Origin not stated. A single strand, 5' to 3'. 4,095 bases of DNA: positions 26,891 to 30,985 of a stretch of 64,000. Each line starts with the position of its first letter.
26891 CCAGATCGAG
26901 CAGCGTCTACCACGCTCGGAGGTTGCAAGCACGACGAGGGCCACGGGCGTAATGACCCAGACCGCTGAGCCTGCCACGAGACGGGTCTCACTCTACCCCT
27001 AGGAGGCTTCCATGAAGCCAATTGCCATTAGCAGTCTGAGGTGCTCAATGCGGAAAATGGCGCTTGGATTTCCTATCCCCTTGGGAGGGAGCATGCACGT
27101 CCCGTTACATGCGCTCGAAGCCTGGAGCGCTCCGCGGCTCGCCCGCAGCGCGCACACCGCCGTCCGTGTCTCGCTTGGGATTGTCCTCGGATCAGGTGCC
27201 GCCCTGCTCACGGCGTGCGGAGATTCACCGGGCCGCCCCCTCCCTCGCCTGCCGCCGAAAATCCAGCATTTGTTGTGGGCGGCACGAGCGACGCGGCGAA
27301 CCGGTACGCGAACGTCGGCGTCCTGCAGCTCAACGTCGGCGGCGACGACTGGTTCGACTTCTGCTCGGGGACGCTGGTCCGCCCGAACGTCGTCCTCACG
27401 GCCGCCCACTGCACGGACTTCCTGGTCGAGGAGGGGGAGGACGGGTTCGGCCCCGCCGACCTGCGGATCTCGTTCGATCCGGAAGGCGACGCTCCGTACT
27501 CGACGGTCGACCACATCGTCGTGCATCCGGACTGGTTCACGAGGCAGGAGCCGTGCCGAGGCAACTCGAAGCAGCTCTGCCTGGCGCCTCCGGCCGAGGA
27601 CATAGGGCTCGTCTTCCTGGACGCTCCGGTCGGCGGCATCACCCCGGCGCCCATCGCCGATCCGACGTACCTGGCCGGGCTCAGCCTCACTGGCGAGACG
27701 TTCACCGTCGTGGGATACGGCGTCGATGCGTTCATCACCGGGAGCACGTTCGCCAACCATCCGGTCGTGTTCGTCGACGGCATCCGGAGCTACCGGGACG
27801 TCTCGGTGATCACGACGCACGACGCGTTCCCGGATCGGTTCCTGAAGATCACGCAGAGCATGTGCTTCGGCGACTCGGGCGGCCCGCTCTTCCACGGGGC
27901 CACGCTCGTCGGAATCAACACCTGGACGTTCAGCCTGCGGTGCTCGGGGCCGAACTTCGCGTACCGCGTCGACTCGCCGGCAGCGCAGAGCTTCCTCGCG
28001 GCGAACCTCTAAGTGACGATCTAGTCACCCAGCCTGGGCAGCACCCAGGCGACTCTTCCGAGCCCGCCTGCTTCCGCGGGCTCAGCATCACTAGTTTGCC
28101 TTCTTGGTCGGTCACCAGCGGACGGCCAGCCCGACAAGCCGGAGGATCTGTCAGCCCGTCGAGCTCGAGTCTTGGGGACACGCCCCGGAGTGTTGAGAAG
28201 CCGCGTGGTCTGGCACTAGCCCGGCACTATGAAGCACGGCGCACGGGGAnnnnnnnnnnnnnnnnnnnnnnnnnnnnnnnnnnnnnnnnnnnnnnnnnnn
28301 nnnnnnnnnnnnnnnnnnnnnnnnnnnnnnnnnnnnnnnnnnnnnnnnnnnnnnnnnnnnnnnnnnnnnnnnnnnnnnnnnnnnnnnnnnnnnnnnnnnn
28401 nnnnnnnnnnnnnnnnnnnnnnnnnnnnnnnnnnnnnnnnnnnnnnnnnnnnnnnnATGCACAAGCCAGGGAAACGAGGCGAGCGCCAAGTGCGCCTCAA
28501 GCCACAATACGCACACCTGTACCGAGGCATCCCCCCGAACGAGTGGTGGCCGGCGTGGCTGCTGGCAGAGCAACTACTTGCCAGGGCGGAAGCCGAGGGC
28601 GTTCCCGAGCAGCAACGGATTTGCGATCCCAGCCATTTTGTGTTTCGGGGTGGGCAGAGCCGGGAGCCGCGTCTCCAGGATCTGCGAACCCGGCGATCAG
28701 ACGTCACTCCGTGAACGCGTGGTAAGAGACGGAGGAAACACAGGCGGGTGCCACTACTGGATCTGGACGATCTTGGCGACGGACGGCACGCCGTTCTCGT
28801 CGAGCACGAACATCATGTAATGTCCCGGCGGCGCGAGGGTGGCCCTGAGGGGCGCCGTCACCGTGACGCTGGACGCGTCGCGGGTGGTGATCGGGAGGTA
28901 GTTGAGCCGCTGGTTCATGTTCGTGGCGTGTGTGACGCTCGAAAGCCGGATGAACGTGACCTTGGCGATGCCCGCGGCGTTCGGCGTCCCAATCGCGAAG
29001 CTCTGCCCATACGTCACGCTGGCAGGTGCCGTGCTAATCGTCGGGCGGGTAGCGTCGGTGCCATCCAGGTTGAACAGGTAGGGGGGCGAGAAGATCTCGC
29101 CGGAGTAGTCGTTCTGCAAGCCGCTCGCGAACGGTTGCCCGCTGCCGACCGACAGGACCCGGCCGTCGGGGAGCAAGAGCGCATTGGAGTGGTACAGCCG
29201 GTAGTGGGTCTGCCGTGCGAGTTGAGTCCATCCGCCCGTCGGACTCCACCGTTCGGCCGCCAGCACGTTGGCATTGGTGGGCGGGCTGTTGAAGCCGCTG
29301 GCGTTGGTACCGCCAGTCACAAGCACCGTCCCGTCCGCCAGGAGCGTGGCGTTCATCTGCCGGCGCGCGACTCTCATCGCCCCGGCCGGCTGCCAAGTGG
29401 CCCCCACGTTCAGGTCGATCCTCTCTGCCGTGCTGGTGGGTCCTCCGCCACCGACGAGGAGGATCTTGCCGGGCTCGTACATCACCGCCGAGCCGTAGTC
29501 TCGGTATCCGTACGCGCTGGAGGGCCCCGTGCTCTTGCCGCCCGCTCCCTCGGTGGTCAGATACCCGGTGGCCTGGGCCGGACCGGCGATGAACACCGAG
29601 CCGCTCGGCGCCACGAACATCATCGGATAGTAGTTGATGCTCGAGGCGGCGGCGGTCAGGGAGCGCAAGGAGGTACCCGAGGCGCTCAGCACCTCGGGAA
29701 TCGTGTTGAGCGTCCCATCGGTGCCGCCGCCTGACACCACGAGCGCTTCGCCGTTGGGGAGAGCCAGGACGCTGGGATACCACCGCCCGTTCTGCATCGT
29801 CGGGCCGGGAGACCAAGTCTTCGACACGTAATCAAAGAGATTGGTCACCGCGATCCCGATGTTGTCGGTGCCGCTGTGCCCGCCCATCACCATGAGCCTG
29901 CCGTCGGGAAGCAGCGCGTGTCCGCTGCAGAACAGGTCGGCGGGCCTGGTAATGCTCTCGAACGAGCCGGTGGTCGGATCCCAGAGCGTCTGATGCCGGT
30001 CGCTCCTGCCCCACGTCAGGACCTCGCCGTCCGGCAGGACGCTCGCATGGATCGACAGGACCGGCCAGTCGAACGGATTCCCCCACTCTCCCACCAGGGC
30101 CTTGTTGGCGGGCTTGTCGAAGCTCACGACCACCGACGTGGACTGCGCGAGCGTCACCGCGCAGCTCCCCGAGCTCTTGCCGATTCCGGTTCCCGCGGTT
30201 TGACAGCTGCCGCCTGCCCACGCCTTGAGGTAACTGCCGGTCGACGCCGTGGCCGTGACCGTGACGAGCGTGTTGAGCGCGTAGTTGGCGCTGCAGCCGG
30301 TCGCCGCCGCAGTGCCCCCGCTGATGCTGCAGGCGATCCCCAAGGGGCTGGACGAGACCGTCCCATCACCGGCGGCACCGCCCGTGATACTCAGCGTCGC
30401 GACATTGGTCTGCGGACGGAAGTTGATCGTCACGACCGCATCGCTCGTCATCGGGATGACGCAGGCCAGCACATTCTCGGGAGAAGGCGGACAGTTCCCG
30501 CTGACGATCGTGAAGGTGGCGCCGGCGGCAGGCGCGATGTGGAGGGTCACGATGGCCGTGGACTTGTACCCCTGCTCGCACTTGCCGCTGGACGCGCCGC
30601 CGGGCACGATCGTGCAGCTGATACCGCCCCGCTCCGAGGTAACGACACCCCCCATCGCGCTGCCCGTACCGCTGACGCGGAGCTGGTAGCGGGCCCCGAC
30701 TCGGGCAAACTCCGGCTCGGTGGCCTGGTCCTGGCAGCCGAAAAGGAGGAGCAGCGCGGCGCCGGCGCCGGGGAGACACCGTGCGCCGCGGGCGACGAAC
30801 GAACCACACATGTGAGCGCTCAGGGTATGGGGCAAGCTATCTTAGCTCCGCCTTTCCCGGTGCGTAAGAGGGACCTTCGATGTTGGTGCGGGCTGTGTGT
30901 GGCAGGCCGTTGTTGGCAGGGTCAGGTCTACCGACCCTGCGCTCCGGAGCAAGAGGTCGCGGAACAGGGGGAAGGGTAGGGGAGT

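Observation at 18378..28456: A promoter plus GAAA-tetraloop hairpin leader module present three times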

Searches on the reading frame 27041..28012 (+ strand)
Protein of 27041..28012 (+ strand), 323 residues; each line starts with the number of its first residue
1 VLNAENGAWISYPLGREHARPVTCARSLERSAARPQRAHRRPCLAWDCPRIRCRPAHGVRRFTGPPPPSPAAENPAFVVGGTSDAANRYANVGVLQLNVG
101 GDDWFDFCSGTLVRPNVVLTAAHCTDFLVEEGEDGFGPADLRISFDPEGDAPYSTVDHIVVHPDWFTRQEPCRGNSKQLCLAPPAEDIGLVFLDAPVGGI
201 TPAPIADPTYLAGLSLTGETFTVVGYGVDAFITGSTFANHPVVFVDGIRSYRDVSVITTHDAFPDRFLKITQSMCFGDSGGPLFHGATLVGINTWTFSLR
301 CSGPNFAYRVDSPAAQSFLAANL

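Call 13: search_protein_families(library=pfam, proteins=[window:27041-28012:+], max_evalue=0.01)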
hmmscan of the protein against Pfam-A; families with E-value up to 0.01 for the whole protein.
window:27041-28012:+ (323 aa): 2 families
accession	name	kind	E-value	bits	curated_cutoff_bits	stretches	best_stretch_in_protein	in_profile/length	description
PF00089.32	Trypsin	-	2e-18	67.5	20.6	1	79-310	2-213/220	Trypsin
PF13365.12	Trypsin_2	-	4.7e-08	34.3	27.6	1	108-286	1-138/144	Trypsin-like peptidase domain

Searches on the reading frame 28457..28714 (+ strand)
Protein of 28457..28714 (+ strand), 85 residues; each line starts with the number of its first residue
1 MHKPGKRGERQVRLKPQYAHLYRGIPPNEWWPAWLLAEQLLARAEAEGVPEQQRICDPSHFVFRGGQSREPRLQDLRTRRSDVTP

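Call 13: search_protein_families(library=pfam, proteins=[window:28457-28714:+], max_evalue=0.01)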
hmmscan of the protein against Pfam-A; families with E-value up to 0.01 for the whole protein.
window:28457-28714:+ (85 aa): 0 families

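Call 45: find_encoding_contigs(protein=window:28457-28714:+, flank=3000, max_places=6)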
Protein window:28457-28714:+ (85 aa): 1 contig read that carries it; 1 place shown.
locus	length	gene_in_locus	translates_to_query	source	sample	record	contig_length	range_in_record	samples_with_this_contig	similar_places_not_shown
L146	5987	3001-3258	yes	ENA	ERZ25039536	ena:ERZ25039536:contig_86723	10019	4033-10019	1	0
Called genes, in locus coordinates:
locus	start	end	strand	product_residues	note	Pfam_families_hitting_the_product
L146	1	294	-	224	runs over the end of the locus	-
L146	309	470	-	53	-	-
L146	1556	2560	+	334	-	-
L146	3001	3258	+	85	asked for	-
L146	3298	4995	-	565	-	PF07250:Glyoxal_oxid_N, PF09118:GO-like_E_set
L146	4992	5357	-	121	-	-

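Call 49: find_homologous_proteins(query=window:28457-28714:+, max_evalue=0.001)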
Query window:28457-28714:+ (85 aa): 53 proteins with E <= 0.001 among 55 candidates.
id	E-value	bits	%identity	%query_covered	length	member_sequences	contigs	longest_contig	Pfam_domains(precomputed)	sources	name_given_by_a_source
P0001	2.9e-50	185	96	100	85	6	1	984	-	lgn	-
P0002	2.0e-41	157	83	98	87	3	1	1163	-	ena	-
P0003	7.2e-40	152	82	100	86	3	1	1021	-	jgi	jgi:hypothetical protein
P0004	1.3e-39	151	83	91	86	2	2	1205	-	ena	-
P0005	1.4e-39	151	80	95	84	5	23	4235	-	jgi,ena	jgi:hypothetical protein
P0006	1.7e-39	151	79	99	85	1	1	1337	-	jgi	jgi:hypothetical protein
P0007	5.9e-39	149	76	100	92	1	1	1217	-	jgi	jgi:hypothetical protein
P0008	9.9e-39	149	80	100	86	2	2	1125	-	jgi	jgi:hypothetical protein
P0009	1.3e-38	148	83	92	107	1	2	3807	-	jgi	jgi:hypothetical protein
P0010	1.4e-38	148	79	100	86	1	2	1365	-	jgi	jgi:hypothetical protein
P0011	2.7e-38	147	81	92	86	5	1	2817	-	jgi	jgi:hypothetical protein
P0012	2.7e-38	147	78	100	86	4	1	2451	-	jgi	jgi:hypothetical protein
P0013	3.6e-38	147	77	100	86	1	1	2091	-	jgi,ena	jgi:hypothetical protein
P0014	1.2e-37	145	79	89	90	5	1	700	-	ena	-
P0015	1.6e-37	145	75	98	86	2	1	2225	-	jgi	-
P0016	5.9e-37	143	77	98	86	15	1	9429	-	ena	-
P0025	2.2e-35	138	78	89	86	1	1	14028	-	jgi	jgi:hypothetical protein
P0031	1.0e-34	136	73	94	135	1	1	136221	-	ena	-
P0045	3.8e-33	131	67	100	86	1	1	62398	-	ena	-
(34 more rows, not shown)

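Call 50: find_encoding_contigs(protein=P0001, flank=1500, max_places=3)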
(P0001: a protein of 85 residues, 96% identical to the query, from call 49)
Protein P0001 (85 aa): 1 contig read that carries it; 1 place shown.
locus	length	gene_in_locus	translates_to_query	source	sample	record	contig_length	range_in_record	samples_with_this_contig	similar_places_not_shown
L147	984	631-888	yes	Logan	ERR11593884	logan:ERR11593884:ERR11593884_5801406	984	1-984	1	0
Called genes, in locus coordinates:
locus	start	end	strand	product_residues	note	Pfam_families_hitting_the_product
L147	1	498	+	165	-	?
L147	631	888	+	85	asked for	-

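Call 51: find_encoding_contigs(protein=P0005, flank=1500, max_places=4)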
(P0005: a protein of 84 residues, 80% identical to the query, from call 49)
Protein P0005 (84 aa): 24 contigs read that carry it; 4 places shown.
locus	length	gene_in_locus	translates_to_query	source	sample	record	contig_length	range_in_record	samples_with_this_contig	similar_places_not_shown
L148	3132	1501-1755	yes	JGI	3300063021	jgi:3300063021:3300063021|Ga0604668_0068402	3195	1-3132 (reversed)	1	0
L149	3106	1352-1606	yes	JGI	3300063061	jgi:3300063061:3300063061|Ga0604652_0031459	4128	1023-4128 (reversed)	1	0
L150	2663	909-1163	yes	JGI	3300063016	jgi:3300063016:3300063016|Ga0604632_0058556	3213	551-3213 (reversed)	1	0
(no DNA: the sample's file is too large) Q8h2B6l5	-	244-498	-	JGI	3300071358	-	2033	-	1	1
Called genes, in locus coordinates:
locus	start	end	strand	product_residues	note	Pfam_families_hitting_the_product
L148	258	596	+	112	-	PF00072:Response_reg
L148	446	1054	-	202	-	-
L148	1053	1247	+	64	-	PF00196:GerE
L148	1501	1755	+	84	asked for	-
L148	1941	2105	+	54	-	-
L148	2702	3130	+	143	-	?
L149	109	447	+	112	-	PF00072:Response_reg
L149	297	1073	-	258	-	-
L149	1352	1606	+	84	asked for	-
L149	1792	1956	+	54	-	-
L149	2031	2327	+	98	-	-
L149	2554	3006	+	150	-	PF00072:Response_reg (weak)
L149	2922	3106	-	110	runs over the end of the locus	-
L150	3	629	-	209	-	?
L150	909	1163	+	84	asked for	-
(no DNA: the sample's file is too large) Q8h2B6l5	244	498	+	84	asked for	-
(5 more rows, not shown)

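Call 52: find_encoding_contigs(protein=P0016, flank=1500, max_places=3)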
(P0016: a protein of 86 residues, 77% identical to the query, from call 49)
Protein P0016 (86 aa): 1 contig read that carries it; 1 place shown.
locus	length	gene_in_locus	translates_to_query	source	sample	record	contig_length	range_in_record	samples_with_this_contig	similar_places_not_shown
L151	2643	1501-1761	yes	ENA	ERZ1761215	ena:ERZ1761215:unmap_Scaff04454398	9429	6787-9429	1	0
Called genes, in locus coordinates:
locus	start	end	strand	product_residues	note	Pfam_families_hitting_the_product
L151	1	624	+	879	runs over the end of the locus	PF12704:MacB_PCD, PF02687:FtsX, PF12704:MacB_PCD, PF02687:FtsX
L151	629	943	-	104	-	PF20223:DUF6582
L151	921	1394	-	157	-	-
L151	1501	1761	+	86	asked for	-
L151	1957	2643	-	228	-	?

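Call 53: find_encoding_contigs(protein=P0025, flank=1500, max_places=3)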
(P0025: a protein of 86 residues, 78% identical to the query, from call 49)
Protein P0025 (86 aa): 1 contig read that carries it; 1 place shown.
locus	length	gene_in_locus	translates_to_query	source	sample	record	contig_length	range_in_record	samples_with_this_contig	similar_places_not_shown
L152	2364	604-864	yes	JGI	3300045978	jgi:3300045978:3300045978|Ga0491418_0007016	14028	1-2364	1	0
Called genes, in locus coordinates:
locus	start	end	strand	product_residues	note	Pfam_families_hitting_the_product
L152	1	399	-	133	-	?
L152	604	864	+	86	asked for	-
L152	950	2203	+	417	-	PF14559:TPR_19 (faint)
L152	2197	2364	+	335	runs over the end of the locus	PF03130:HEAT_PBS (faint), PF13513:HEAT_EZ (faint), PF13646:HEAT_2, PF00514:Arm (faint), PF02985:HEAT (faint), PF13646:HEAT_2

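Call 54: find_encoding_contigs(protein=P0031, flank=1500, max_places=3)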
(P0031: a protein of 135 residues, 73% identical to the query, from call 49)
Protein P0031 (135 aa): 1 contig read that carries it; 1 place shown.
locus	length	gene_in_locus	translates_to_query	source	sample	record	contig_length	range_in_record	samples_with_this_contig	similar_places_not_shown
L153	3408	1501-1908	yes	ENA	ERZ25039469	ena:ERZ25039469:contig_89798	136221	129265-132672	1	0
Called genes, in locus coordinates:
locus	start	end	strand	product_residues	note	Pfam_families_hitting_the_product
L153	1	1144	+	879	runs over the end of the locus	-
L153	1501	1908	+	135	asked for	-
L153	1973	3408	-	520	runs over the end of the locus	PF00884:Sulfatase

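Call 55: find_encoding_contigs(protein=P0045, flank=1500, max_places=3)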
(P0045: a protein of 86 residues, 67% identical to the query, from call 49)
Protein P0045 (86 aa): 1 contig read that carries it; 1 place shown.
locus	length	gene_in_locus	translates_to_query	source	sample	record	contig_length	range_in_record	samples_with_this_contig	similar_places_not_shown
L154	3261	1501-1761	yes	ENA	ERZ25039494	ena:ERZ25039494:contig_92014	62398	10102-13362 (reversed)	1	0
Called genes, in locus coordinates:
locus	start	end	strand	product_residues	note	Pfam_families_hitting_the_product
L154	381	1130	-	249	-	-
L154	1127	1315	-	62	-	-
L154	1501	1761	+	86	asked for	-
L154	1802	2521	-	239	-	PF06629:MipA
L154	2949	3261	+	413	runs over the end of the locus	-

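Call 60: find_encoding_contigs(protein=P0009, flank=800, max_places=3)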
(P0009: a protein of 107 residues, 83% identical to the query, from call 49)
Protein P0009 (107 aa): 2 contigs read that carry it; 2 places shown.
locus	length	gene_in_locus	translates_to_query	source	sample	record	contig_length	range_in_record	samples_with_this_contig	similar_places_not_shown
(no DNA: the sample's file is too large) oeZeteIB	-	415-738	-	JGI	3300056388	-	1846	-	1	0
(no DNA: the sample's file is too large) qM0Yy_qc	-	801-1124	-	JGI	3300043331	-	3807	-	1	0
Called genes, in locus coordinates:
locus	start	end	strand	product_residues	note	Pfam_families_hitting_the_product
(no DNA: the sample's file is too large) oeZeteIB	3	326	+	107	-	?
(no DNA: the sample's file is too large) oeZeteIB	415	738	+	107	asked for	-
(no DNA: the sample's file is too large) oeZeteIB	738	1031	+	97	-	PF20223:DUF6582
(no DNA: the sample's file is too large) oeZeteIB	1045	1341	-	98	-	PF01022:HTH_5 (weak), PF12840:HTH_20 (weak)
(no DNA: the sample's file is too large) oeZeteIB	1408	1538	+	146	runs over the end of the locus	?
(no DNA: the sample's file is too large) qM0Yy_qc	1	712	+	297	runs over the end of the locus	PF14339:DUF4394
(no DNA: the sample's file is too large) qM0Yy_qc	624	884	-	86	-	-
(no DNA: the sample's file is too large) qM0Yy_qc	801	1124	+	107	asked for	-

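Call 61: find_encoding_contigs(protein=P0011, flank=800, max_places=3)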
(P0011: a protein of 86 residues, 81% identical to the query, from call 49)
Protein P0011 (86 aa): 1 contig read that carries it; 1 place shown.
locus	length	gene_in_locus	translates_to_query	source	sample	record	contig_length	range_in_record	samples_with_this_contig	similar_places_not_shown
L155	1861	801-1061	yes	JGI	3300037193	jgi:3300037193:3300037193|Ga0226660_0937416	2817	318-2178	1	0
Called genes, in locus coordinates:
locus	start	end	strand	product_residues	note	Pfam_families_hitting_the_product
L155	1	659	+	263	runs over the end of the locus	-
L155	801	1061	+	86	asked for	-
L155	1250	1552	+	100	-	-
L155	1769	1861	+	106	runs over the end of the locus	-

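Call 62: find_encoding_contigs(protein=P0002, flank=800, max_places=3)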
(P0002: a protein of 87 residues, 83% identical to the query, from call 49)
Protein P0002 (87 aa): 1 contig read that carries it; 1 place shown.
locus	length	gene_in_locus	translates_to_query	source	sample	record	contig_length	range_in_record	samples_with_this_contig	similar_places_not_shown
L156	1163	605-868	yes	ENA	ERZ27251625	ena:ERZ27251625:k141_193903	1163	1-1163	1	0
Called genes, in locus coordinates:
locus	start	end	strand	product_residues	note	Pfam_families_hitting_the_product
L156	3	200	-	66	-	?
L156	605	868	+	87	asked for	-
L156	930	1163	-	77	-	?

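Call 63: find_encoding_contigs(protein=P0012, flank=800, max_places=3)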
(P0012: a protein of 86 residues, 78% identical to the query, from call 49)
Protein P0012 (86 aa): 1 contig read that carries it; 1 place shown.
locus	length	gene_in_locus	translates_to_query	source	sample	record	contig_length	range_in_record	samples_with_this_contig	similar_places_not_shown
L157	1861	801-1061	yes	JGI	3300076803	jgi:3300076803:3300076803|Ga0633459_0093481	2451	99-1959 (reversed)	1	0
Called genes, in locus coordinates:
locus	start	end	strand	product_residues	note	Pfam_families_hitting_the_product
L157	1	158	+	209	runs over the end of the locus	-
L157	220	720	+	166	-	-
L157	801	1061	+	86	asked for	-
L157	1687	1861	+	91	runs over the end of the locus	?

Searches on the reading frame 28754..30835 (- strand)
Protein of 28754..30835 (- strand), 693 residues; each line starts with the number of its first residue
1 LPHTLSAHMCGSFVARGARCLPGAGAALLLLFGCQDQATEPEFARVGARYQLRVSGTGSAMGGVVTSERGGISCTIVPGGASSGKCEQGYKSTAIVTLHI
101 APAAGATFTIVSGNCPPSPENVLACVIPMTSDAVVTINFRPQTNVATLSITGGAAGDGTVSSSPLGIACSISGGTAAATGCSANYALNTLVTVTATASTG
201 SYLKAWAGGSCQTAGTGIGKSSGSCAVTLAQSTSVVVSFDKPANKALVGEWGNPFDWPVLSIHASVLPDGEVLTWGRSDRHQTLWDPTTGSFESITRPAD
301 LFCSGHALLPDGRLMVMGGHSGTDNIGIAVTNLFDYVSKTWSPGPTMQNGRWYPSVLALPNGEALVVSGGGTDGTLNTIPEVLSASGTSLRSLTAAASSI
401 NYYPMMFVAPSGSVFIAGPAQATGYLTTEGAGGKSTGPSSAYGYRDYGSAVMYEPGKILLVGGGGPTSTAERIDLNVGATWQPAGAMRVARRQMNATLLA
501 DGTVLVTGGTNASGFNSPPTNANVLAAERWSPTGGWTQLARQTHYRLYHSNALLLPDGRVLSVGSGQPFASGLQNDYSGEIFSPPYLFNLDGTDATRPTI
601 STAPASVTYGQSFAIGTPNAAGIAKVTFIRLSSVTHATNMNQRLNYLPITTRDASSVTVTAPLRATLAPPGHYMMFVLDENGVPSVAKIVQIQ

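Call 13: search_protein_families(library=pfam, proteins=[window:28754-30835:-], max_evalue=0.01)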
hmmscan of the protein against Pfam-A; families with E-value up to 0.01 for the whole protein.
window:28754-30835:- (693 aa): 8 families
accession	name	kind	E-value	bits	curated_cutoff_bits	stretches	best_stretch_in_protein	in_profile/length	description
PF09118.17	GO-like_E_set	-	7.1e-28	97.3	25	1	597-692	1-100/100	Galactose oxidase-like, Early set domain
PF07250.17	Glyoxal_oxid_N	-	5.7e-16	58.9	37.5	1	281-420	47-189/243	Glyoxal oxidase N-terminus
PF13964.12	Kelch_6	-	6.2e-12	45.5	25.3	1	303-351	3-50/50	Kelch motif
PF18998.6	Flg_new_2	-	5.2e-07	30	23.6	1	172-241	9-71/73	Divergent InlB B-repeat domain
PF01344.31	Kelch_1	-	1.1e-05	25.2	20.1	0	311-348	11-46/46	Kelch motif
PF07646.21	Kelch_2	-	0.0016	18.8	21.3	0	261-298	3-47/48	Kelch motif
PF25210.1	Kelch_FKB95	-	0.0035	17.5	70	0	466-513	56-101/268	FKB95, Kelch-repeats domain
PF13540.12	RCC1_2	-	0.0068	16.6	22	0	269-282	17-30/30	Regulator of chromosome condensation (RCC1) repeat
